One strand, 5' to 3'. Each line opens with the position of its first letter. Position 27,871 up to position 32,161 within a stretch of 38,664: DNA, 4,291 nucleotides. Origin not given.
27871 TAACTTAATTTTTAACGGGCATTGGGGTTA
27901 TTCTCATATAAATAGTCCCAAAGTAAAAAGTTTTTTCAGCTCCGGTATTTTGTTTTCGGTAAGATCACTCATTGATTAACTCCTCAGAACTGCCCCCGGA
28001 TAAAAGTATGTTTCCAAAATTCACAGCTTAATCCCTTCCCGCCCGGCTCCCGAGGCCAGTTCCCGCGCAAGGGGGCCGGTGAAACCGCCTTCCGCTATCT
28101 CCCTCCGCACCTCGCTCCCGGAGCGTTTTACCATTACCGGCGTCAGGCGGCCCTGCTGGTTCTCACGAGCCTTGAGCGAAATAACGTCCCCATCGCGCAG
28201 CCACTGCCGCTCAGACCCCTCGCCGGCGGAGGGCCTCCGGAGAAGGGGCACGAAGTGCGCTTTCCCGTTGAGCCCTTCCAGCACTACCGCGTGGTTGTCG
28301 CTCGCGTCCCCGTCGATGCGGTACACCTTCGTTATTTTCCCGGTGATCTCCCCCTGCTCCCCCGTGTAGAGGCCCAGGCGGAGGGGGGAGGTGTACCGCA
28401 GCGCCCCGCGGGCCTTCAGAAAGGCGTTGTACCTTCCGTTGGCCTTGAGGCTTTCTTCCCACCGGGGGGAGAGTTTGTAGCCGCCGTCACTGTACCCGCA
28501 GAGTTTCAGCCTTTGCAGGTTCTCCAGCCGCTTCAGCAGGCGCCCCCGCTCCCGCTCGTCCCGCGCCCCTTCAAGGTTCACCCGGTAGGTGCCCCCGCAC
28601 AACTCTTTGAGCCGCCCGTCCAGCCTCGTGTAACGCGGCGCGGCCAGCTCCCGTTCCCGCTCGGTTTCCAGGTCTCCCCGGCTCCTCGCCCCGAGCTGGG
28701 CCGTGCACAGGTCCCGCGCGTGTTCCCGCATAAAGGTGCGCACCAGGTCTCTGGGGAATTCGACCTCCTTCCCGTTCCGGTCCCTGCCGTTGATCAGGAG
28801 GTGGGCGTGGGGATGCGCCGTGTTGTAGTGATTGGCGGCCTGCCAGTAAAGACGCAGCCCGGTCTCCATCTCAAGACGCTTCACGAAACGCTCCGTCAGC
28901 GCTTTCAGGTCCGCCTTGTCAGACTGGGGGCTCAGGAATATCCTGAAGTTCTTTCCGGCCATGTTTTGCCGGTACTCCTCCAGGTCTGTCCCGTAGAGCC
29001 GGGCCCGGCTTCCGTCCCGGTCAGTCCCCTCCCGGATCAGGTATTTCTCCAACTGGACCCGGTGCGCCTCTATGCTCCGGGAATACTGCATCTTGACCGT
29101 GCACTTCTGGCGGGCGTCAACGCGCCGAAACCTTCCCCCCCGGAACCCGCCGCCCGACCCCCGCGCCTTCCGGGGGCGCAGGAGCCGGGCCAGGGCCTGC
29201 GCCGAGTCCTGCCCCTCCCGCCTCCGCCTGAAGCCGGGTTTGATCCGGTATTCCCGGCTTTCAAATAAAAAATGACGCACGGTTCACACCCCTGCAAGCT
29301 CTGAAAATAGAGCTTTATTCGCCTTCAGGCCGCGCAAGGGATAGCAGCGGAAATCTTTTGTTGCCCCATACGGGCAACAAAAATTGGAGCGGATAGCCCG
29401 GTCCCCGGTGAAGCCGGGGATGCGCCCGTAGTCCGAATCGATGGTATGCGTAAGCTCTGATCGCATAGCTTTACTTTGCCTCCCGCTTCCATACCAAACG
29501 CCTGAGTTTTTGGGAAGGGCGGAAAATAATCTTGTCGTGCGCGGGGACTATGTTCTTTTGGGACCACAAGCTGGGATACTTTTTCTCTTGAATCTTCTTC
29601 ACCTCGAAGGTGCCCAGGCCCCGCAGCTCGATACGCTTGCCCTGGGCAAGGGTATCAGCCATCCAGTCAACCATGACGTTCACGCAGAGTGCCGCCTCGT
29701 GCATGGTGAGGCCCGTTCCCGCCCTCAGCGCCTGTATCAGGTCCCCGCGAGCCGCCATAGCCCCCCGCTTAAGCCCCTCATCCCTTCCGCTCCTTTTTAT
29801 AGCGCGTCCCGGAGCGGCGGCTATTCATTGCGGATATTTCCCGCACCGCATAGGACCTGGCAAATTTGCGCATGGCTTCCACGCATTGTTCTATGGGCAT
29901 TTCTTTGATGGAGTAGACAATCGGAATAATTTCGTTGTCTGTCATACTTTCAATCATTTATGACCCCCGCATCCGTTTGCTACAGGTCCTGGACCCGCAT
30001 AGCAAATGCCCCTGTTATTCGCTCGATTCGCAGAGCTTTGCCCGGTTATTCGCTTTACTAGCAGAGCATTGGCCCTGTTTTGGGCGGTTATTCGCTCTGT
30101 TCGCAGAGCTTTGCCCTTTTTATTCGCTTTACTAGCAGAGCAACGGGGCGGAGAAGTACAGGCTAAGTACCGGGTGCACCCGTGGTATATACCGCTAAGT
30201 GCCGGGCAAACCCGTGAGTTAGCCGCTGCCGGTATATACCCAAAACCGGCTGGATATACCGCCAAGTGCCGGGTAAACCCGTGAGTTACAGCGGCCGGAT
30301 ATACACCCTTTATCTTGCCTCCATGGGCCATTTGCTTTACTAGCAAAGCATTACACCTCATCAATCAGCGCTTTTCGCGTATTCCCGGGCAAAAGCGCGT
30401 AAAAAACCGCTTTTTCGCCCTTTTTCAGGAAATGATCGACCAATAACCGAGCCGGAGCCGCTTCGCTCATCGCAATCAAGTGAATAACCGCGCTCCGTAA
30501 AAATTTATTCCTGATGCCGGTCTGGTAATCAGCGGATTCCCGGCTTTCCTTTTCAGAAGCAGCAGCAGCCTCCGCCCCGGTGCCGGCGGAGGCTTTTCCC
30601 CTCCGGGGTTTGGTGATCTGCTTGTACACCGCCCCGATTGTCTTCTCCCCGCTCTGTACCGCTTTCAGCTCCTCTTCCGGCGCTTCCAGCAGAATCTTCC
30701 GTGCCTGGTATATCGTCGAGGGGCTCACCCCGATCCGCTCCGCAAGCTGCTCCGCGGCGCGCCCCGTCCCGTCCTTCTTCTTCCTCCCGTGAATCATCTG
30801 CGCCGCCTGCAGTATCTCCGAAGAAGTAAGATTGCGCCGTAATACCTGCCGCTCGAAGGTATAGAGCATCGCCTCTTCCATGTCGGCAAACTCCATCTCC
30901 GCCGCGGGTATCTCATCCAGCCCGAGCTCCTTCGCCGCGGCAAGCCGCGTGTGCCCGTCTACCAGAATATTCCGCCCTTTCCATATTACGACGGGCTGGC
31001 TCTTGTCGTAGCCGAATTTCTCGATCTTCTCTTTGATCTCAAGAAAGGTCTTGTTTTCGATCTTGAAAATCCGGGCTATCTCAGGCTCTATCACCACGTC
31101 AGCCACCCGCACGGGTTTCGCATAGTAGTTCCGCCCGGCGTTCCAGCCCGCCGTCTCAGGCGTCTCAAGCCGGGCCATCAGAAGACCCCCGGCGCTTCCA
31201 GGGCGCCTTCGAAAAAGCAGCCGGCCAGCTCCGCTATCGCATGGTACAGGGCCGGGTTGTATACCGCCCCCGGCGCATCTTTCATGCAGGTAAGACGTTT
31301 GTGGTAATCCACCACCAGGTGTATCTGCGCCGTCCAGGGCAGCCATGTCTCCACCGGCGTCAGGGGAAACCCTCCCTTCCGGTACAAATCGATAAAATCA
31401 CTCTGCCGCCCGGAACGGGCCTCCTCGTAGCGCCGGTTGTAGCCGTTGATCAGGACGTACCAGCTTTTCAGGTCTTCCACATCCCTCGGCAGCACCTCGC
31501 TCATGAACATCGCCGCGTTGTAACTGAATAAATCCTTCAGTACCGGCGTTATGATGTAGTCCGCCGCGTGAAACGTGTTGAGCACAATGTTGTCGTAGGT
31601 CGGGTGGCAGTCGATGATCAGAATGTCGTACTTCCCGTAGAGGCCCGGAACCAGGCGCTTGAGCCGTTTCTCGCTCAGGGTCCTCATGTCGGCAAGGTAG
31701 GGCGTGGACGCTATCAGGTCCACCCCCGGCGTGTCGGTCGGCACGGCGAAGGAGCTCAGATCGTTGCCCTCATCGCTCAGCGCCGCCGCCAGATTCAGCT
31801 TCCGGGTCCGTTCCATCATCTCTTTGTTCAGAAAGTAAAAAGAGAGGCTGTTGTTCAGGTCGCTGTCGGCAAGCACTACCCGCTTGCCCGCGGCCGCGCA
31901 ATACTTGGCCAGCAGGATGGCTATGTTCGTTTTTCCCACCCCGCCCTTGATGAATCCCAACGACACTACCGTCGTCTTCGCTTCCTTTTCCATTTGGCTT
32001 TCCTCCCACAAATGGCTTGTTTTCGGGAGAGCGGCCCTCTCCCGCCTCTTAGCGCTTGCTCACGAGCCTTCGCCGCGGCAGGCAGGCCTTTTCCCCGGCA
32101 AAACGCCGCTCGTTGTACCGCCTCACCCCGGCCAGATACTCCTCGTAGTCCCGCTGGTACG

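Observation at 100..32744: Perfect 20-bp direct repeats plus matching arm-type motifs delimit a 32.6-kb integrative conjugative element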

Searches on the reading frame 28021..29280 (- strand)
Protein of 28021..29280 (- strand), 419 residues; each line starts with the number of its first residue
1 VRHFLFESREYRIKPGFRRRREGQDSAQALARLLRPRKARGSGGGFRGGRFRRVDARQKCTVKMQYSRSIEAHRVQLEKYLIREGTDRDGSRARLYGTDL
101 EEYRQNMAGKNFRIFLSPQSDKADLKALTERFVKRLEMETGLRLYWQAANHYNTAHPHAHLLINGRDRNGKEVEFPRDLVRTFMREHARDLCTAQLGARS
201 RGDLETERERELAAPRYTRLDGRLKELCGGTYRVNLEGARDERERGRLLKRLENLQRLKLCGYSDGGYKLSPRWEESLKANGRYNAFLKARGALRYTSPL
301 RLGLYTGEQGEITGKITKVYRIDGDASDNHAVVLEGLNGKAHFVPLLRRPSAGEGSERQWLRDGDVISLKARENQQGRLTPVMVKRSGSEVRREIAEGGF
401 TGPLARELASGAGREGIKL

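Call 13: search_protein_families(library=pfam, proteins=[window:28021-29280:-], max_evalue=0.01)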
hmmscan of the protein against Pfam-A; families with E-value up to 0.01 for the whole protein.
window:28021-29280:- (419 aa): 2 families
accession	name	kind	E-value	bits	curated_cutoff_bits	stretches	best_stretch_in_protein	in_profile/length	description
PF11843.13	DUF3363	-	8.7e-08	32.1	28.4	1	249-375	2-127/375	Protein of unknown function (DUF3363)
PF03432.20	Relaxase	-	0.00015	22.5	24.6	1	118-192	54-127/132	MobA/VirD2-like, nuclease domain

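Call 70: search_protein_families(library=ncbifam, proteins=[window:28021-29280:-], max_evalue=0.01)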
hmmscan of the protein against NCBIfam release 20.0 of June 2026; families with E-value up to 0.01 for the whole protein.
window:28021-29280:- (419 aa): 2 families
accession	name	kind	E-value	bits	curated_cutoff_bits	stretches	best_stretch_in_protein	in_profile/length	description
NF041267.1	relax_RlxS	exception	1.3e-38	133.2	850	1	30-375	56-402/654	relaxase/mobilization nuclease RlxS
NF041499.3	MobP3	subfamily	0.00047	19.9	150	1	144-256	135-239/315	MobP3 family relaxase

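Call 76: search_dna_similar(query=window:28021-29280:-, collection=plasmids, mode=protein, max_rows=8)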
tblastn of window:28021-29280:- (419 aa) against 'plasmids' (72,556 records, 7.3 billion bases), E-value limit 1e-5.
Records with a match: 310; places in all: 354; records where one place covers at least 80% of the query: 6.
Best place of each record, by identity: <60% 310.
By first word of the organism name: Xanthomonas 110; Pseudomonas 28; Citrobacter 23; Bradyrhizobium 19; Klebsiella 17; Enterobacter 17; Mesorhizobium 12; Salmonella 10; Paracoccus 6; Komagataeibacter 4; and 40 more.
By predicted mobility (MOB-suite, as given by PLSDB): conjugative 246; non-mobilizable 50; mobilizable 14.
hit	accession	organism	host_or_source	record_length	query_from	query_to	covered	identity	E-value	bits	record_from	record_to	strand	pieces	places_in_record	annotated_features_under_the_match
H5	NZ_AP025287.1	Treponema bryantii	-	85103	58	351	70%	36.1%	9e-41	162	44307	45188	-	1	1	hypothetical protein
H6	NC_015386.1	Treponema succinifaciens DSM 2489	colon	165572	57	334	66%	37.5%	3e-47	181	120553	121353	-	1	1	hypothetical protein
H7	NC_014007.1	Sphingobium indicum UT26S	-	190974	80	419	81%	27.7%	6e-26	118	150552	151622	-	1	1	VirD2 family relaxase/mobilization nuclease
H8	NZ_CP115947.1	Ralstonia solanacearum MolK2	Musa sp.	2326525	68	370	72%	31.0%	4e-21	103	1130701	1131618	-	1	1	record has no annotation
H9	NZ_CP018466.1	Xanthomonas euvesicatoria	Capsicum frutescens,pathogen ...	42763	57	403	83%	26.5%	3e-16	89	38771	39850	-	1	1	DUF3363 domain-containing protein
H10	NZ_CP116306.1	Xanthomonas perforans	Tomato,cell culture,leaf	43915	57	403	83%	26.5%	3e-16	89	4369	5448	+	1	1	DUF3363 domain-containing protein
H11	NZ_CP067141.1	Paracoccus saliphilus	cell culture,saline-alkali soil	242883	80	401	77%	28.3%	4e-28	124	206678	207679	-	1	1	VirD2 family relaxase/mobilization nuclease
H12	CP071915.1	Ralstonia solanacearum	Pogostemon cablin,Single strain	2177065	68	371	73%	30.0%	3e-19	98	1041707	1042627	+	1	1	relaxase/mobilization nuclease and DUF3363 domain-containing protein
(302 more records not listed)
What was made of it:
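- Closest known: Proteobacterial ICEs with a Trb-type. Different: Its nearest annotated relatives are 36-37% identical proteins on Treponema plasmids (call 76).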

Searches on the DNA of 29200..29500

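Call 66: search_rna_families(source=window, start=29200, end=29500, threshold=gathering, show_alignments=1)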
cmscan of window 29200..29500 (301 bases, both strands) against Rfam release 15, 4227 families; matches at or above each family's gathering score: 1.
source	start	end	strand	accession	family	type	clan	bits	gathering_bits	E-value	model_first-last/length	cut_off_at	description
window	29324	29407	+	RF01705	Flavo-1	Gene; sRNA;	-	58.2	42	2.1e-12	1-76/76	no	Flavo-1 RNA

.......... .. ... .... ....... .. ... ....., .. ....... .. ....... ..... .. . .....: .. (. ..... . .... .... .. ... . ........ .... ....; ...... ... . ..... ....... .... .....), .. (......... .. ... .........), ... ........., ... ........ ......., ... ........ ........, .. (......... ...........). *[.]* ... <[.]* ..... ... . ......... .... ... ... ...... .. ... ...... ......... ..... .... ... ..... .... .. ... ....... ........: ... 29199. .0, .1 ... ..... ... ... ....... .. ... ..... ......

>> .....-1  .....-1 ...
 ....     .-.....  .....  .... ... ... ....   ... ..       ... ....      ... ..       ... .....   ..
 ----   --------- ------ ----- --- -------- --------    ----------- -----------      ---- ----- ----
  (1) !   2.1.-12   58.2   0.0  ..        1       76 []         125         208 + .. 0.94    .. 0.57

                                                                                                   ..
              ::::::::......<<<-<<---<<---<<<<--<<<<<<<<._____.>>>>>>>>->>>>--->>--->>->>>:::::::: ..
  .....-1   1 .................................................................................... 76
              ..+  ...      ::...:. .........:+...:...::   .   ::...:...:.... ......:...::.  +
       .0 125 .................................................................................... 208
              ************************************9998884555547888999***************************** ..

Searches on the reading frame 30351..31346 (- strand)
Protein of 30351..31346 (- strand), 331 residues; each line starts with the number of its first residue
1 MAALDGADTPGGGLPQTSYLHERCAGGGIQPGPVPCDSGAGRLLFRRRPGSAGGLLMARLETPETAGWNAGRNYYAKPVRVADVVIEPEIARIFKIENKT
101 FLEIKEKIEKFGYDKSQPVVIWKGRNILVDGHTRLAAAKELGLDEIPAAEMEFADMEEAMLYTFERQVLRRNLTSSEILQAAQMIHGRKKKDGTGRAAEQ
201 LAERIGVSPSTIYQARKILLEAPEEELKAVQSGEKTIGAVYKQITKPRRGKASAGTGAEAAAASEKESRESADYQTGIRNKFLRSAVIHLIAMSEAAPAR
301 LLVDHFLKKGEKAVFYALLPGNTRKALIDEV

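Call 13: search_protein_families(library=pfam, proteins=[window:30351-31346:-], max_evalue=0.01)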
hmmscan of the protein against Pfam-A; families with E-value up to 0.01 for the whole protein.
window:30351-31346:- (331 aa): 4 families
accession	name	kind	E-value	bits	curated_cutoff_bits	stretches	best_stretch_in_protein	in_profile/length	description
PF13518.12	HTH_28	-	0.0039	17.7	25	0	196-221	13-38/52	Helix-turn-helix domain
PF13384.12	HTH_23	-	0.005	17.1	24.6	0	198-217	20-39/50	Homeodomain-like domain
PF08279.18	HTH_11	-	0.0074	16.6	25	0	190-219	11-39/55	HTH domain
PF02796.21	HTH_7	-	0.0095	16.5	23.8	0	195-214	21-40/45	Helix-turn-helix domain of resolvase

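Call 69: search_protein_families(library=pfam, proteins=[window:30351-31346:-], max_evalue=5)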
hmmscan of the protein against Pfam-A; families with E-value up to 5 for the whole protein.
window:30351-31346:- (331 aa): 12 families
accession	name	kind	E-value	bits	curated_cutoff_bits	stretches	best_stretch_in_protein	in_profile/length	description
PF13518.12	HTH_28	-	0.0039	17.7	25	1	196-221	13-38/52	Helix-turn-helix domain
PF13384.12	HTH_23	-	0.005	17.1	24.6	1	198-217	20-39/50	Homeodomain-like domain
PF08279.18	HTH_11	-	0.0074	16.6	25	1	190-219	11-39/55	HTH domain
PF02796.21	HTH_7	-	0.0095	16.5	23.8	1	195-214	21-40/45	Helix-turn-helix domain of resolvase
PF01381.28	HTH_3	-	0.013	15.9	23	1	198-214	12-28/55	Helix-turn-helix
PF02195.25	ParB_N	-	0.021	15.3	26.3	1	99-158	25-85/95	ParB N-terminal domain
PF13730.12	HTH_36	-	0.12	12.7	25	1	197-219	27-49/55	Helix-turn-helix domain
PF04967.18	HTH_10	-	0.13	12.5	23.1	1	198-214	26-42/53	HTH DNA binding domain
PF12840.13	HTH_20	-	0.15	12.5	27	1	193-214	16-37/51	Helix-turn-helix domain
PF08857.17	ParBc_2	-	0.16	12.5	23.6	1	106-158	33-87/158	Putative ParB-like nuclease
PF02954.25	HTH_8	-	0.19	11.9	22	1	200-217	23-40/42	Bacterial regulatory protein, Fis family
PF07637.16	PSD5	-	0.4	11.5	34.2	1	160-213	5-59/62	Protein of unknown function (DUF1595)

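Call 70: search_protein_families(library=ncbifam, proteins=[window:30351-31346:-], max_evalue=0.01)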
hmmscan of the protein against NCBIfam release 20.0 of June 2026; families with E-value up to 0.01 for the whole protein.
window:30351-31346:- (331 aa): 4 families
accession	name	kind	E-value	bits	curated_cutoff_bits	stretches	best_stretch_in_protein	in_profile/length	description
TIGR00180.1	parB_part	domain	7.8e-09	35.5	58.45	1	116-247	42-171/186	ParB/RepB/Spo0J family partition protein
TIGR04285.1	nucleoid_noc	exception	2.3e-06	27.2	315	1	96-220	21-138/255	nucleoid occlusion protein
NF053625.1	SerKinSerKArch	equivalog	0.0075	15.4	380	0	125-164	62-100/244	ADP-dependent L-serine kinase SerK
NF049902.1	FTL_1293_fam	exception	0.0084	16.3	170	0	195-219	22-46/150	FTL_1293 family small RNA FtrC-regulated protein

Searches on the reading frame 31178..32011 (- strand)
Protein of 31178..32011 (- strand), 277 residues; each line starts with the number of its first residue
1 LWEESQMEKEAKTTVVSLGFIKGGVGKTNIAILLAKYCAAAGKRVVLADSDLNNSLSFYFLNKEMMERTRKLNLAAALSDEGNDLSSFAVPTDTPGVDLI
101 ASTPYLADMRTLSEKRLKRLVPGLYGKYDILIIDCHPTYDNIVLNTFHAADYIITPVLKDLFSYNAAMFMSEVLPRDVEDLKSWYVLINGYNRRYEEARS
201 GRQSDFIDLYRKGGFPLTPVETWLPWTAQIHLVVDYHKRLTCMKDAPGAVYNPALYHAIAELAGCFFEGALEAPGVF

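Call 13: search_protein_families(library=pfam, proteins=[window:31178-32011:-], max_evalue=0.01)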
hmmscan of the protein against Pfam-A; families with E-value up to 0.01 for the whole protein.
window:31178-32011:- (277 aa): 6 families
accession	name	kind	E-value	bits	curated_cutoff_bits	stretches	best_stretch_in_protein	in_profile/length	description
PF13614.12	AAA_31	-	5.4e-20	72.5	27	1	14-165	2-155/177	AAA domain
PF01656.29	CbiA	-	3e-10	40.6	25.4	1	22-178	7-113/125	CobQ/CobB/MinD/ParA nucleotide binding domain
PF09140.17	MipZ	-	2.5e-08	34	20.7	1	15-160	2-132/262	ATPase MipZ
PF02374.21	ArsA_ATPase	-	8.8e-06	25.6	24.3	1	22-75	9-63/305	Anion-transporting ATPase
PF10609.15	ParA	-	2.8e-05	24.1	27.1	1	21-145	11-129/246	NUBPL iron-transfer P-loop NTPase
PF06564.18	CBP_BcsQ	-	0.0014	18.6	21.3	1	15-154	3-142/234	Cellulose biosynthesis protein BcsQ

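Call 45: find_homologous_proteins(query=window:31178-32011:-, max_evalue=1e-20)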
Query window:31178-32011:- (277 aa): 250 proteins with E <= 1e-20 among 1568 candidates; the best 120 are listed.
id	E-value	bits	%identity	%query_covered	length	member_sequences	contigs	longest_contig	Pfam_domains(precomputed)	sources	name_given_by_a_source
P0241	3.2e-180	615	100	98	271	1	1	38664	PF01656.30,PF13614.13,PF09140.18,PF02374.22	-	-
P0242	5.5e-143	493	77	98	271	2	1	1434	PF01656.30,PF13614.13,PF09140.18,PF02374.22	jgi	jgi:chromosome partitioning protein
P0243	2.4e-141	488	78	100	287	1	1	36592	PF01656.30,PF13614.13,PF09140.18,PF02374.22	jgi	jgi:chromosome partitioning protein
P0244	1.8e-140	485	77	98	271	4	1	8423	PF10609.16,PF01656.30,PF13614.13,PF09140.18,PF06564.19,PF02374.22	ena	-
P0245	5.4e-139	480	76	98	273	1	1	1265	PF01656.30,PF13614.13,PF09140.18,PF02374.22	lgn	-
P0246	1.1e-137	476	77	97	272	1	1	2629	PF10609.16,PF01656.30,PF13614.13,PF09140.18,PF06564.19,PF02374.22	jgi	jgi:chromosome partitioning protein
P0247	9.3e-136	469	75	98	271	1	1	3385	PF10609.16,PF01656.30,PF13614.13,PF09140.18,PF06564.19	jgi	jgi:chromosome partitioning protein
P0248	8.0e-135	466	75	98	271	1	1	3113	PF01656.30,PF13614.13,PF09140.18,PF02374.22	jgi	jgi:chromosome partitioning protein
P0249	6.2e-134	463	75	97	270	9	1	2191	PF01656.30,PF13614.13,PF09140.18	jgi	jgi:chromosome partitioning protein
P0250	8.1e-134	463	77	97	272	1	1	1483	PF10609.16,PF01656.30,PF13614.13,PF09140.18,PF06564.19,PF02374.22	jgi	jgi:chromosome partitioning protein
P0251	1.6e-132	459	72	100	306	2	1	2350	PF10609.16,PF01656.30,PF13614.13,PF09140.18,PF06564.19,PF02374.22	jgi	jgi:chromosome partitioning protein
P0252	1.8e-132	459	73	98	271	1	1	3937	PF10609.16,PF01656.30,PF13614.13,PF09140.18,PF06564.19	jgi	jgi:chromosome partitioning protein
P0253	3.1e-132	458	73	100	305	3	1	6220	PF10609.16,PF01656.30,PF13614.13,PF07015.18,PF09140.18,PF06564.19,PF02374.22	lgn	-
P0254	4.3e-132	457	72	100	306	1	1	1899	PF10609.16,PF01656.30,PF13614.13,PF09140.18,PF06564.19,PF02374.22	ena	-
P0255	1.4e-131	456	71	100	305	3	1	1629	PF10609.16,PF01656.30,PF13614.13,PF09140.18,PF06564.19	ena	-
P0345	2.1e-121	422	68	97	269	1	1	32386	PF10609.16,PF01656.30,PF13614.13,PF09140.18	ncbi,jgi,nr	ncbi:MAG: ParA family protein [Treponema sp.]|jgi:chromosome partitioning protein|nr:ParA family pro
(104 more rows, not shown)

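Call 46: find_encoding_contigs(protein=P0243, flank=10000, max_places=2)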
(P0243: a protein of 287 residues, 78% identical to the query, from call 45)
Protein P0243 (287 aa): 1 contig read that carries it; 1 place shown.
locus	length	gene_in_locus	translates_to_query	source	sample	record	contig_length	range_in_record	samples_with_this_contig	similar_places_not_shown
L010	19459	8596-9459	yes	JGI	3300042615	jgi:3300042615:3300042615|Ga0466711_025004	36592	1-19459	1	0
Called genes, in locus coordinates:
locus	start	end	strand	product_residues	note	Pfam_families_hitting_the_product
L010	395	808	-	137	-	-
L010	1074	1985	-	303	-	PF12760:Zn_ribbon_IS1595, PF12762:DDE_Tnp_IS1595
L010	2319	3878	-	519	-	-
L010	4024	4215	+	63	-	-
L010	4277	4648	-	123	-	PF12844:HTH_19, PF01381:HTH_3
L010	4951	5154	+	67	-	-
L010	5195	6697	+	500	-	-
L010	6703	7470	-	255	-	-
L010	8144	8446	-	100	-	-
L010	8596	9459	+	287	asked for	PF02374:ArsA_ATPase (faint), PF09140:MipZ (weak), PF13614:AAA_31, PF01656:CbiA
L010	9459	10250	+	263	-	-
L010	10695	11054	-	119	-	-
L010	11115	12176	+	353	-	PF11843:DUF3363 (weak)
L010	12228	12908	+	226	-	PF10979:DUF2786, PF23771:DUF7168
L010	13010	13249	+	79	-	-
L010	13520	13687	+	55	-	-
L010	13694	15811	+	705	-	PF02534:T4SS-DNA_transf, PF10412:TrwB_AAD_bind, PF12696:TraG-D_C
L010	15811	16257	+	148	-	-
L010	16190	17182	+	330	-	PF00437:T2SSE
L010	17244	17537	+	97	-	PF04956:TrbC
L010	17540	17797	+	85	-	PF05101:VirB3 (weak)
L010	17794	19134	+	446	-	PF27097:VirB4_TrbE_N, PF03135:CagE_TrbE_VirB (faint)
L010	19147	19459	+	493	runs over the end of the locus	PF19044:P-loop_TraG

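Call 47: find_encoding_contigs(protein=P0345, flank=10000, max_places=2)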
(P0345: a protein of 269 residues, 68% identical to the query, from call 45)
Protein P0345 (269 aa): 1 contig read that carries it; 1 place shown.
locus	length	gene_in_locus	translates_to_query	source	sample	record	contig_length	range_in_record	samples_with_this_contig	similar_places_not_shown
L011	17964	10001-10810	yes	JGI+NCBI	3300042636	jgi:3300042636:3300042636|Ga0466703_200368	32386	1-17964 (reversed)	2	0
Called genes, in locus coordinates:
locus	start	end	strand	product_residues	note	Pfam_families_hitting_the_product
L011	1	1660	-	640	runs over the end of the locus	PF00521:DNA_topoisoIV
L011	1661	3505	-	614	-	PF02518:HATPase_c (weak), PF00204:DNA_gyraseB, PF01751:Toprim, PF00986:DNA_gyraseB_C (weak)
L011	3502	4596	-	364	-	-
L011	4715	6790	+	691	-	PF00009:GTP_EFTU, PF22042:EF-G_D2, PF14492:EFG_III, PF03764:EFG_IV, PF00679:EFG_C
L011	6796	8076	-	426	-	-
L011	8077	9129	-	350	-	PF01063:Aminotran_4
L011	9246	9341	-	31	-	-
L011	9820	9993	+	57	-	-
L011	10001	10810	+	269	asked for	PF01656:CbiA, PF09140:MipZ (weak), PF10609:ParA (weak), PF13614:AAA_31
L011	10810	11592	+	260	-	PF02195:ParB_N (weak)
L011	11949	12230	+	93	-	PF00216:Bac_DNA_binding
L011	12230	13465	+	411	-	PF11843:DUF3363 (weak)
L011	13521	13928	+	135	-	-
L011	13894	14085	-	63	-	-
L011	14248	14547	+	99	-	-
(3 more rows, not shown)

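Call 71: search_protein_families(library=pfam, proteins=[L010:6703-7470:-, L010:5195-6697:+], max_evalue=0.001)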
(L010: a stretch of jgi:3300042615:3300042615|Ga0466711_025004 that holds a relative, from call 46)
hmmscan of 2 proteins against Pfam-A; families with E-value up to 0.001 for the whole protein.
L010:6703-7470:- (255 aa): 0 families

L010:5195-6697:+ (500 aa): 0 families
